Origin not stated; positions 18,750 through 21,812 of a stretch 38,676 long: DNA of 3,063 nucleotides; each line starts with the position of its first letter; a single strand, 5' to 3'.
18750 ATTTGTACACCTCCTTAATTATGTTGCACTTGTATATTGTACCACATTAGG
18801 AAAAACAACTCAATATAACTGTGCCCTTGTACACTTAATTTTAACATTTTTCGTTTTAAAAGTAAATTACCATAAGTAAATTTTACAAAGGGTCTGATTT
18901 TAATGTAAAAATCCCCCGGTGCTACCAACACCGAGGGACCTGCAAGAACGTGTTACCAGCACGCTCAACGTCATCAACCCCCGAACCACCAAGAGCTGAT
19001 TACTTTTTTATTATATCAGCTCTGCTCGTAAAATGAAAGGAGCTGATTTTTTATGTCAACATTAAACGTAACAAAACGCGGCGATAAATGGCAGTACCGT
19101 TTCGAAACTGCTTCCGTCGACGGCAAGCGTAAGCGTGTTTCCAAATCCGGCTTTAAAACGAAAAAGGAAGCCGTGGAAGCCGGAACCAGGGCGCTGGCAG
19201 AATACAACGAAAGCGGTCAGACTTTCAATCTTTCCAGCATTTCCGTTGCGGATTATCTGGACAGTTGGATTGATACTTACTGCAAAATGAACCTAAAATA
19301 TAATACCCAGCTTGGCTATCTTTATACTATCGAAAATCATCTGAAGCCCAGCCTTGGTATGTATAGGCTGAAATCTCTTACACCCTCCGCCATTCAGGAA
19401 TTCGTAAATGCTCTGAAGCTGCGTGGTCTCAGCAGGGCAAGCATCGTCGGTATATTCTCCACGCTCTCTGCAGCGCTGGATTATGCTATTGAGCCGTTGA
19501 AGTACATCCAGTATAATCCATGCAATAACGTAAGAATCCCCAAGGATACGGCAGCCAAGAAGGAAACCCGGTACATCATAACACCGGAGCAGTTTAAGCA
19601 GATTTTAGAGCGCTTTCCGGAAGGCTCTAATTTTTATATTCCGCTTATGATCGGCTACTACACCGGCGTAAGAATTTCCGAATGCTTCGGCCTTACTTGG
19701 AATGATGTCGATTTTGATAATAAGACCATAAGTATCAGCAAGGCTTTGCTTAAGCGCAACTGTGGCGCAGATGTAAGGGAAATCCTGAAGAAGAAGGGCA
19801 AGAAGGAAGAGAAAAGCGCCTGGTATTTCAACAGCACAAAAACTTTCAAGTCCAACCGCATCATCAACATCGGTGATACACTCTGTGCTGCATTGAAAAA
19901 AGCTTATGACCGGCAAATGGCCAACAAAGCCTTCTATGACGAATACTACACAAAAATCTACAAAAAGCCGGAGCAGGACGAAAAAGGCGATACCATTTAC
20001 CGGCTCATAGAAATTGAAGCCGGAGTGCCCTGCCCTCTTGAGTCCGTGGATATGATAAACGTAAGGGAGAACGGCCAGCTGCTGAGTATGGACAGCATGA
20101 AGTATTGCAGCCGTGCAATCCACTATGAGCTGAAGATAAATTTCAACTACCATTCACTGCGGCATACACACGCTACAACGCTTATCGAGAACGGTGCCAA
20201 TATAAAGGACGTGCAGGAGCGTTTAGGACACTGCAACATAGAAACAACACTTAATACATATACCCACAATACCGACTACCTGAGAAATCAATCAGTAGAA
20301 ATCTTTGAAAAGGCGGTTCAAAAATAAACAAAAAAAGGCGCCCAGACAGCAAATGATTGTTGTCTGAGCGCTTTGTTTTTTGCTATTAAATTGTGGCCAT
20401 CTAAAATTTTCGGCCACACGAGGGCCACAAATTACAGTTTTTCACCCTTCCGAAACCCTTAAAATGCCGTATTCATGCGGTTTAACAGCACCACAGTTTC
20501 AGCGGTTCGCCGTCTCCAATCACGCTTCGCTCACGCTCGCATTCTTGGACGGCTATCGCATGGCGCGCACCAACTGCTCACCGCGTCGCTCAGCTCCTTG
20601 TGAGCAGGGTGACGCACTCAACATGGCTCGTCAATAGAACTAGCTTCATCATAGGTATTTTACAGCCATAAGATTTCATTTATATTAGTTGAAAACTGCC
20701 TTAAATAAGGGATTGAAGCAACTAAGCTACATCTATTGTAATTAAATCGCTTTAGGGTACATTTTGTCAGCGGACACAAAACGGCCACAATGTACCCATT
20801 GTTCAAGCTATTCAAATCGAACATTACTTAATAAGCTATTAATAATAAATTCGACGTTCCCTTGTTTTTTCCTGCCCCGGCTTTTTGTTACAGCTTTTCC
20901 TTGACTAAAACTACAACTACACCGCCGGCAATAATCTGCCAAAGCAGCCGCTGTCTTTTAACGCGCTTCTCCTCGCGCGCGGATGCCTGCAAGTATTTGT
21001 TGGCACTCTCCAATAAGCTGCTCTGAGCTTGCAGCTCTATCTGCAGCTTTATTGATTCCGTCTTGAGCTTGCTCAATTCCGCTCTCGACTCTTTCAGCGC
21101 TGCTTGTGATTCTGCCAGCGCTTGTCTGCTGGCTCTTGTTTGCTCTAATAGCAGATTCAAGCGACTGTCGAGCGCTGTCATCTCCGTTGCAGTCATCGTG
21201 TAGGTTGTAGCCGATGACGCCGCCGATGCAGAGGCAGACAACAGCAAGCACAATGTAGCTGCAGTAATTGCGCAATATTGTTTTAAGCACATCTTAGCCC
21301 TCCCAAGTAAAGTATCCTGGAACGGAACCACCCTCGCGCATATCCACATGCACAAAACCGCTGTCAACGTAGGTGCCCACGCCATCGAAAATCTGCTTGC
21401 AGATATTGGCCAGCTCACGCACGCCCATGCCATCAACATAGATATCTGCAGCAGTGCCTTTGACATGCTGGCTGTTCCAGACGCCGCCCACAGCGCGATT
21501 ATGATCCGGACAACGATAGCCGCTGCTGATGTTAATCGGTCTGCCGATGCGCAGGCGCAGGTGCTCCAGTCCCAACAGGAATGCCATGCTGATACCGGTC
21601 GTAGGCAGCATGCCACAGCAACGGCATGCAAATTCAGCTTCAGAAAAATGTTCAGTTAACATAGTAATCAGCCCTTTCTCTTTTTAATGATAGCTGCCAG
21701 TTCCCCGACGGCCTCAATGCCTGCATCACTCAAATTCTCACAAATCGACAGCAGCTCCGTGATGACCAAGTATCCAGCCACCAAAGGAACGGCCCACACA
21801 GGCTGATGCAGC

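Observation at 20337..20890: Convergent non-coding junction with GGCCACA arm-type repeats around a GC-rich island: likely attP, with the core possibly a captured host segment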

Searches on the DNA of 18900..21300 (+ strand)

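Call 8: search_rna_families(source=window, start=20250, end=20950, threshold=evalue, max_evalue=10, show_alignments=3)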
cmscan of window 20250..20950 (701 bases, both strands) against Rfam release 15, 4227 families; matches with E-value up to 10: 8.
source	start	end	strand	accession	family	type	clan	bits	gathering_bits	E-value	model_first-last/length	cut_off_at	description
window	20338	20417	-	RF01822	RsaJ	Gene; sRNA;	-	27.1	100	0.00023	1-287/287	no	RNA Staph. aureus A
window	20326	20439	-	RF04312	trpB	Cis-reg;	-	24.6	59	0.48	1-107/107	no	trpB ncRNA motif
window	20250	20450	+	RF03532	SQ2397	Cis-reg;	-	20.8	100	0.3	11-243/243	5'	Cis-regulator of HTH transcription factor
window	20304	20383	+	RF04312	trpB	Cis-reg;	-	20.8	59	2.6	1-107/107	no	trpB ncRNA motif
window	20316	20398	+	RF04128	MIR8562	Gene; miRNA;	-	19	211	0.5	73-170/242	no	MIR8562 microRNA precursor family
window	20828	20898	+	RF02732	JA04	Gene; sRNA;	-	19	81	5.4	1-81/81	no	Aggregatibacter sRNA JA04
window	20266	20380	+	RF00506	Thr_leader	Cis-reg; leader;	-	15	55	5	1-118/118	no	Threonine operon leader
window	20319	20393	-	RF04128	MIR8562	Gene; miRNA;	-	13.9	211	6.8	79-164/242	no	MIR8562 microRNA precursor family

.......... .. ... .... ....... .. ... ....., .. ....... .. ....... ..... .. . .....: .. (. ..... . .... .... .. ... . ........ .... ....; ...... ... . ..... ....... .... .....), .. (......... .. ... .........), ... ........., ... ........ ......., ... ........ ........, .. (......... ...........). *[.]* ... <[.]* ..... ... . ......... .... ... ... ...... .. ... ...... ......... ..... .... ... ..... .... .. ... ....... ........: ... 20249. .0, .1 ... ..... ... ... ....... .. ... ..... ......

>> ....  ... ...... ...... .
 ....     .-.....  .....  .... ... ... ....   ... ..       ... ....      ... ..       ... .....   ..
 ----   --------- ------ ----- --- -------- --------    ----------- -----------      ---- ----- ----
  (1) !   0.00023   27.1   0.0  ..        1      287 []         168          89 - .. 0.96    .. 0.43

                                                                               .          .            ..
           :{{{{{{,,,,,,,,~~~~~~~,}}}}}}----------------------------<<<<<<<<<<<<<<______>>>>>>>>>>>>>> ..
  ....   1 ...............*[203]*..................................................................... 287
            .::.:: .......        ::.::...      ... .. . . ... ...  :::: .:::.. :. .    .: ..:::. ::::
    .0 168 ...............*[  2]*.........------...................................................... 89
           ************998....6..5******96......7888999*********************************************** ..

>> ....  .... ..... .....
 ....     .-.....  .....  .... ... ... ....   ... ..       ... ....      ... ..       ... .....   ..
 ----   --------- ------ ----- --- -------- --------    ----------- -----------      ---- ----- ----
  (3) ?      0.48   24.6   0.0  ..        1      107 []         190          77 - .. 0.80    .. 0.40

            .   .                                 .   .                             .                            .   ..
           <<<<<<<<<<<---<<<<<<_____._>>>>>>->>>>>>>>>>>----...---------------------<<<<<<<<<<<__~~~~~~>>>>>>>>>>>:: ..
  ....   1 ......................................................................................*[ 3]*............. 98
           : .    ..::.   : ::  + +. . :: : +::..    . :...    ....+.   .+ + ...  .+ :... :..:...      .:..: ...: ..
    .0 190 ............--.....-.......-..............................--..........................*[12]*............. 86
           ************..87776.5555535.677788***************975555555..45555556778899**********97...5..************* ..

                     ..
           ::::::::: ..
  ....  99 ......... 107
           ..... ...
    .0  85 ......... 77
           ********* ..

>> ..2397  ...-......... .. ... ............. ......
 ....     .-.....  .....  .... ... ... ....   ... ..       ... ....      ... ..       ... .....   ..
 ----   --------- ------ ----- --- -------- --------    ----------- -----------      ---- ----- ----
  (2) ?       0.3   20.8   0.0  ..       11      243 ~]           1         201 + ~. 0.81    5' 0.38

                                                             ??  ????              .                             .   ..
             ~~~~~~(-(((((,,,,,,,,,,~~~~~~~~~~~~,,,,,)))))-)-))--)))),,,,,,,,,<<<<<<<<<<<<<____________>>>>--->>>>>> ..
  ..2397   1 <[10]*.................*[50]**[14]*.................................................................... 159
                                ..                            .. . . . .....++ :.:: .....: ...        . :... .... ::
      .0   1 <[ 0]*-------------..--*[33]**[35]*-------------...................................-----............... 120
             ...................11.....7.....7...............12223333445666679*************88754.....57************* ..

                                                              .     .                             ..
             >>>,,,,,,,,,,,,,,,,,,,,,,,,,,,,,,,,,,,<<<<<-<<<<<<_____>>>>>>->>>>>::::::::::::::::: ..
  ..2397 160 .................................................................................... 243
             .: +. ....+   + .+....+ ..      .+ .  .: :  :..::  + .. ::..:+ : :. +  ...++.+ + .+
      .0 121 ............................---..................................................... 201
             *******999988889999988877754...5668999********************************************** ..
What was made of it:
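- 20339..20381 (.): Terminator hairpin and T-run at the 3' end of int. 20339 is also the left edge of the 162-bp repeat R'. The only Rfam hits in the region are sub-threshold and cover this hairpin (call 8).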

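Call 12: search_dna_similar(query=window:18900-21300:+, collection=phages, mode=distant, max_rows=20)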
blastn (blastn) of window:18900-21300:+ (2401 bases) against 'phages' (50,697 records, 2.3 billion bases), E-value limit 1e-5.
No match.
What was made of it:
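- Tried and rejected: Known phage: blastn of 18900-21300 against 50,697 GenBank phage records found nothing (call 12).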

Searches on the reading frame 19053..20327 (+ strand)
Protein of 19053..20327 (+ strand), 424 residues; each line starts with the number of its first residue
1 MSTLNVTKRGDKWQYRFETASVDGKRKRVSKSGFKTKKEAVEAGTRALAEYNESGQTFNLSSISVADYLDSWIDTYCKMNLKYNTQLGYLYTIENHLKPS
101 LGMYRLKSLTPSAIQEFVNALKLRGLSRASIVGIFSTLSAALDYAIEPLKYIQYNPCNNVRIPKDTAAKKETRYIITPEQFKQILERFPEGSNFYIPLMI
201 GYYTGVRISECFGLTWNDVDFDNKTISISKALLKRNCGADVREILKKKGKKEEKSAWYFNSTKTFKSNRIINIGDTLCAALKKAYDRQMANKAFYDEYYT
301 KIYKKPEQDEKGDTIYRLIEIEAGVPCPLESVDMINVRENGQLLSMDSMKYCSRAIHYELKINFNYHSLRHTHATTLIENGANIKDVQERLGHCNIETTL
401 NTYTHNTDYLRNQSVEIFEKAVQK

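Call 13: search_protein_families(library=pfam, proteins=[window:19053-20327:+], max_evalue=0.01)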
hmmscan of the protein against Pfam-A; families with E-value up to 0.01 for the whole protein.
window:19053-20327:+ (424 aa): 4 families
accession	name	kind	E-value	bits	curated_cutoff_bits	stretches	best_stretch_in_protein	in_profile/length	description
PF00589.27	Phage_integrase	-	5.2e-27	95.1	27.1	1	177-408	4-170/172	Phage integrase family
PF14659.12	Phage_int_SAM_3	-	1.4e-13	51.2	22.6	1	66-121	3-57/58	Phage integrase, N-terminal SAM-like domain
PF14657.12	Arm-DNA-bind_4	-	1e-08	35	22.3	1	12-53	1-44/47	Arm DNA-binding domain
PF13102.12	Phage_int_SAM_5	-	2e-06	28.5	22.3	1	65-159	2-95/98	Phage integrase SAM-like domain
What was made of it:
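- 19053..20327 (+): Tyrosine integrase (424 aa) with an N-terminal arm-binding domain. Pfam PF00589 scores 95 bits, PF14659 51 bits and PF14657 (Arm-DNA-bind_4) 35 bits against a cut-off of 22.3 (call 13).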

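Call 16: find_related_loci(query=window:19053-20327:+, collection=viral_contigs, flank=6000)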
Query window:19053-20327:+ (424 aa) in viral_contigs; peptide patterns used: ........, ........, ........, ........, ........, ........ (x = any residue, [..] = any of these).
18 stretches matched a pattern; 16 encode a relative of the query (tblastn E <= 1e-3); 16 distinct loci.
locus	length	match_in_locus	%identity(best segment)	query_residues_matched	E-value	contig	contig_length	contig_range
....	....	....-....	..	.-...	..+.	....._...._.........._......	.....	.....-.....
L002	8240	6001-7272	98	1-424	0e+0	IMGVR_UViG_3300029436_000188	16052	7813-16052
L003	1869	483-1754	98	1-424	0e+0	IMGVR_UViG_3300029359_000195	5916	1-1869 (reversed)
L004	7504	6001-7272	98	1-424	0e+0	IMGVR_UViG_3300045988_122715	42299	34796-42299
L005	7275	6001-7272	98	1-424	0e+0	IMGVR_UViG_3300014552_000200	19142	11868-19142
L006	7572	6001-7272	97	1-424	0e+0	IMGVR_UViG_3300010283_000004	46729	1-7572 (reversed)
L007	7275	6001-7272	97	1-424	0e+0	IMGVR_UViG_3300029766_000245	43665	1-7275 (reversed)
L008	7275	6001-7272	97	1-424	0e+0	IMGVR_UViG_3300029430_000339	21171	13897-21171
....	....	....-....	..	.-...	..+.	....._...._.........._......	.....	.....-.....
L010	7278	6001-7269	83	1-423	0e+0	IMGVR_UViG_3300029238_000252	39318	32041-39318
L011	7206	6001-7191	42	1-418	4e-103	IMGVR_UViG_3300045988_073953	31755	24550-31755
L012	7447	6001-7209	41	5-423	3e-95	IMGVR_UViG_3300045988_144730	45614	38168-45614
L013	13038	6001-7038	26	73-405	8e-20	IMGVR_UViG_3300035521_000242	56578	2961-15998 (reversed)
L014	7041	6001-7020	26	13-419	4e-16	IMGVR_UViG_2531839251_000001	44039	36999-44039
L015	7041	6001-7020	26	13-419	4e-16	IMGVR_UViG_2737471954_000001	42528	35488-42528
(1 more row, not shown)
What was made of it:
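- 19053..20327 (+): Integrases 97-98% identical occur in 8 IMG/VR contigs (call 16).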

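Call 20: find_encoding_contigs(protein=window:19053-20327:+, flank=4000, max_places=10)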
Protein window:19053-20327:+ (424 aa): 5 contigs read that carry it; 3 places shown.
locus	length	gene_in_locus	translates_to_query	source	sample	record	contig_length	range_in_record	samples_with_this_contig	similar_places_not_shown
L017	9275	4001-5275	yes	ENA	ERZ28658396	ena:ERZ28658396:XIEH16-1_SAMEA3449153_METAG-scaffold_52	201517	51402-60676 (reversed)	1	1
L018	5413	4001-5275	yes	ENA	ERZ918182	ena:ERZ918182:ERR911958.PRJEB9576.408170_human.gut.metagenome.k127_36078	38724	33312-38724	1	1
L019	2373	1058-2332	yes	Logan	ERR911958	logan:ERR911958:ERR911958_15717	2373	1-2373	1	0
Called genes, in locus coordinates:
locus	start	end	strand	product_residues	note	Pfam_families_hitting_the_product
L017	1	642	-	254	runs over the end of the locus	PF02498:Bro-N, PF03374:ANT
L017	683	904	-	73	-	-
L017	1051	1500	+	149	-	PF12844:HTH_19 (faint), PF13560:HTH_31 (weak), PF01381:HTH_3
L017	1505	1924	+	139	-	PF06114:Peptidase_M78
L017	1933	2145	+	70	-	-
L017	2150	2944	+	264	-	PF02498:Bro-N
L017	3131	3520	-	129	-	PF10097:DUF2335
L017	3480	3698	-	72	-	-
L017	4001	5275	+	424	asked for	PF14657:Arm-DNA-bind_4, PF14659:Phage_int_SAM_3, PF00589:Phage_integrase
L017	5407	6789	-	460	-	PF01938:TRAM, PF05958:tRNA_U5-meth_tr, PF05175:MTS (weak), PF03602:Cons_hypoth95, PF06325:PrmA (weak), PF08241:Methyltransf_11 (weak), PF13649:Methyltransf_25, PF13847:Methyltransf_31, +2 more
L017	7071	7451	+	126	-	PF06397:Desulfoferrod_N, PF01880:Desulfoferrodox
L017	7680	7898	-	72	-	-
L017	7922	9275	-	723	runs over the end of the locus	PF02092:tRNA_synt_2f, PF05746:DALR_1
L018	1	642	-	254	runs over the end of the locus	PF02498:Bro-N, PF03374:ANT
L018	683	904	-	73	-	-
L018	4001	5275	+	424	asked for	PF14657:Arm-DNA-bind_4, PF14659:Phage_int_SAM_3, PF00589:Phage_integrase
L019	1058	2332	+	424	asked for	PF14657:Arm-DNA-bind_4, PF14659:Phage_int_SAM_3, PF00589:Phage_integrase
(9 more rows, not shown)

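Call 47: search_protein_families(library=ncbifam, proteins=[window:19053-20327:+], max_evalue=0.001)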
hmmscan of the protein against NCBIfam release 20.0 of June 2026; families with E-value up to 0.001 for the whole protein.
window:19053-20327:+ (424 aa): 10 families
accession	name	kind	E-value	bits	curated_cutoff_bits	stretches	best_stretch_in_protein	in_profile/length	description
NF040815.2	recomb_XerA_Arch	equivalog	7.1e-25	88.1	220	2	339-407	186-255/263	site-specific tyrosine recombinase/integron integrase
TIGR02224.1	recomb_XerC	equivalog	1.3e-23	83.8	335.15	2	334-406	204-277/295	tyrosine recombinase XerC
TIGR02225.1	recomb_XerD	equivalog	1.4e-21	77.1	329.6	2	358-406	227-274/290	site-specific tyrosine recombinase XerD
TIGR02249.1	integrase_gron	subfamily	2.3e-18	66.6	265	2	363-407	258-301/315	integron integrase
NF001399.0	PRK00283.1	subfamily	4.2e-16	59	279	2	363-407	241-284/300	tyrosine recombinase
NF002331.0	PRK01287.1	subfamily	1.6e-12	47.1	371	1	339-405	243-311/365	site-specific tyrosine recombinase XerC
NF011946.0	PRK15417.1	equivalog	1.6e-10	40.7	435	1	366-405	276-314/337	integron integrase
NF003462.0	PRK05084.1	equivalog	1e-09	37.6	267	1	361-416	300-354/360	tyrosine recombinase XerS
NF007371.0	PRK09871.1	subfamily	3.6e-07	29.9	222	0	364-404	133-173/198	tyrosine-type DNA invertase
NF007370.0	PRK09870.1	subfamily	5e-05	23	221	0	358-403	132-177/200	tyrosine-type DNA invertase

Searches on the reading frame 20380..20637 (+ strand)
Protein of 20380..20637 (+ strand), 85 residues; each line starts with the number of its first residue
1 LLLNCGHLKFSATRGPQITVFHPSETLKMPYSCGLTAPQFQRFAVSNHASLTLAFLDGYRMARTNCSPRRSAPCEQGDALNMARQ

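Call 13: search_protein_families(library=pfam, proteins=[window:20380-20637:+], max_evalue=0.01)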
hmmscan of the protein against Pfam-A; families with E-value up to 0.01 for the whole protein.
window:20380-20637:+ (85 aa): 0 families
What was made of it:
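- Checked: No credible ORF is present: the 85-aa ORF at 20380-20637 has no Pfam match (call 13).
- Tried and rejected: Coding island: the 85-aa ORF at 20380-20637 has no Pfam hit (call 13).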

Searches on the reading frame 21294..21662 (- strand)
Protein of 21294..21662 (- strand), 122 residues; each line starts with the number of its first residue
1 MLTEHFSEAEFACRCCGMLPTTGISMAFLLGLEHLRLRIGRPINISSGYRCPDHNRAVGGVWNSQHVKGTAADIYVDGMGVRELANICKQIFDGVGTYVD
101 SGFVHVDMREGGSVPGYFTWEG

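Call 13: search_protein_families(library=pfam, proteins=[window:21294-21662:-], max_evalue=0.01)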
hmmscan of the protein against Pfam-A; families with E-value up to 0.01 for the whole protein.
window:21294-21662:- (122 aa): 2 families
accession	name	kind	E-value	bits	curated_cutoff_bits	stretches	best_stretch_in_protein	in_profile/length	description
PF08291.16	Peptidase_M15_3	-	1.1e-23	83.9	23.2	1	5-107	2-108/108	Peptidase M15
PF05951.18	Peptidase_M15_2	-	1.6e-10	41.3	27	1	40-108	71-147/153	Bacterial protein of unknown function (DUF882)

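Call 37: find_related_loci(query=window:21294-21662:-, collection=viral_contigs, flank=2500)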
Query window:21294-21662:- (122 aa) in viral_contigs; peptide patterns used: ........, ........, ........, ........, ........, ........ (x = any residue, [..] = any of these).
80 stretches matched a pattern; 75 encode a relative of the query (tblastn E <= 1e-3); 75 distinct loci.
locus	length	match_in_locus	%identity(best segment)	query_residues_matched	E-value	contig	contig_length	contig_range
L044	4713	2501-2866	98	1-122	3e-80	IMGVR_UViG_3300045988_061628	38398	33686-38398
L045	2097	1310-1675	98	1-122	3e-83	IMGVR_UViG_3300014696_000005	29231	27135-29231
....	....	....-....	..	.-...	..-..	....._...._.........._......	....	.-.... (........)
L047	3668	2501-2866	97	1-122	3e-79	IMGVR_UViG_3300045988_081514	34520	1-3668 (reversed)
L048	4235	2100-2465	97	1-122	3e-79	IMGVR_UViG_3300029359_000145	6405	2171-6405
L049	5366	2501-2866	96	1-122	1e-78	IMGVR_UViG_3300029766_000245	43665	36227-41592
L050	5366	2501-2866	97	1-122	8e-79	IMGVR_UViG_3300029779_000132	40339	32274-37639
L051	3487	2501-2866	93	1-122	1e-69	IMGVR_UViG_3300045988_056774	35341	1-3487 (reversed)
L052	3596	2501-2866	92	1-122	1e-68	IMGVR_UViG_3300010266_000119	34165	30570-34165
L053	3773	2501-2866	93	1-122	3e-68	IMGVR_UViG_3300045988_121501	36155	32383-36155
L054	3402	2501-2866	82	1-122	2e-67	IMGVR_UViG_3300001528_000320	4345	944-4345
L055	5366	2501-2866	98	1-122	1e-79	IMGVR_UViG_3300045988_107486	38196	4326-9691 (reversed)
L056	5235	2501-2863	65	1-121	5e-51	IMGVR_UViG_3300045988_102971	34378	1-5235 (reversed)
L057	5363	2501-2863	65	1-121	5e-51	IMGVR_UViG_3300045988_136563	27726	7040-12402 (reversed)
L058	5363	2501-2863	65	1-121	5e-51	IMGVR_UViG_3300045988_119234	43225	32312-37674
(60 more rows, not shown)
